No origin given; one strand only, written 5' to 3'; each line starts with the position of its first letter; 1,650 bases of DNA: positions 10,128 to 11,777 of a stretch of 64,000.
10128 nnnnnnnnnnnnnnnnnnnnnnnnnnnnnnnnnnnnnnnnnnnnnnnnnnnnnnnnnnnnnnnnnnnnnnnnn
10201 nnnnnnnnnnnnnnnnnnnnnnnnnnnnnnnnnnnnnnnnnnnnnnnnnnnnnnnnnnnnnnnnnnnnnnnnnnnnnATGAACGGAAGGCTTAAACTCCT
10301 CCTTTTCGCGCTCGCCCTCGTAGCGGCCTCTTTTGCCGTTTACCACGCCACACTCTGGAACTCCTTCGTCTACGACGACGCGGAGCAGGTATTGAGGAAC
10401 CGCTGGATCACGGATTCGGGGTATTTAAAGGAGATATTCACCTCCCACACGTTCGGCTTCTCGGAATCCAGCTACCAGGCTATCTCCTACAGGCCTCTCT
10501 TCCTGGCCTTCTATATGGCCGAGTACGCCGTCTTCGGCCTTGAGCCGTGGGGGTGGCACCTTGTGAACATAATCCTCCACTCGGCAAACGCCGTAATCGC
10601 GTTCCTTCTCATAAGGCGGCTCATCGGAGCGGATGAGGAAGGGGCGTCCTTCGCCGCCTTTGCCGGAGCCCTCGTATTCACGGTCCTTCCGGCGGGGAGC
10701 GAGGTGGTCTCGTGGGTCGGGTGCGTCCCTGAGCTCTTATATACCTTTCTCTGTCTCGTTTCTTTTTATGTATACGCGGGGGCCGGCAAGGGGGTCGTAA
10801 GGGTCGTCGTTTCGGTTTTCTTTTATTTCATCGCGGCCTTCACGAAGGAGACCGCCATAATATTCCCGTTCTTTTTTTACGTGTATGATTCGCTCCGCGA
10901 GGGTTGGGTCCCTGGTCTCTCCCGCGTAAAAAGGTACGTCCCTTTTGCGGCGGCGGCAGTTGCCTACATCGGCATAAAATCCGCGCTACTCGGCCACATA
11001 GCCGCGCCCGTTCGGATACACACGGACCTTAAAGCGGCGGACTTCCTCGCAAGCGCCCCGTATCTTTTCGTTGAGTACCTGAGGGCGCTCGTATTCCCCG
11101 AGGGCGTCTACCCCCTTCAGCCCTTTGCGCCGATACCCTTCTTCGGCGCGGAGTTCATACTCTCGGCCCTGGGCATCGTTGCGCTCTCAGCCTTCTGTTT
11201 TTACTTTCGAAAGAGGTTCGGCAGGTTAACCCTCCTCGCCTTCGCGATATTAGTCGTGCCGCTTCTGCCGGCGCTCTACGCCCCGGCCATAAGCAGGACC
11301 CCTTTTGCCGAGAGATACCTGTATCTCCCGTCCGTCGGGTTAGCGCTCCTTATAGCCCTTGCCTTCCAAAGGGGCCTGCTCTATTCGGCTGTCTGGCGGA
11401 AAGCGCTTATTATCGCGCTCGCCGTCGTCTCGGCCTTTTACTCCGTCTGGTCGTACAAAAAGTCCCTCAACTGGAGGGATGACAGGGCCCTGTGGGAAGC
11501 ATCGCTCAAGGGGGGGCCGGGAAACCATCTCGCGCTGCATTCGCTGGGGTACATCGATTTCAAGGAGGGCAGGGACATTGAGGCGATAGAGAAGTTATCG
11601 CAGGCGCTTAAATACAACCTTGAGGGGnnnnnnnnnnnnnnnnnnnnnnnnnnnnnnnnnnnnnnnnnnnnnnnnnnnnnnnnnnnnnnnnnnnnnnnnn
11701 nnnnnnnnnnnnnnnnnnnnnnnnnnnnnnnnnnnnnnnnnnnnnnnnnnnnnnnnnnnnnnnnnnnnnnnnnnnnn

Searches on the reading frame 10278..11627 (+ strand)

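Call 76: search_protein_families(library=pfam, proteins=[window:10278-11627:+], max_evalue=1)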
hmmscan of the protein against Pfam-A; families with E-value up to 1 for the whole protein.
window:10278-11627:+ (450 aa): 2 families
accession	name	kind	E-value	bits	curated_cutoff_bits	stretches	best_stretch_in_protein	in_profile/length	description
PF07719.23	TPR_2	-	0.019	15.5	27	1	418-447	2-31/34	Tetratricopeptide repeat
PF13414.12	TPR_11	-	0.21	11.7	26.8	1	424-447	1-24/42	TPR repeat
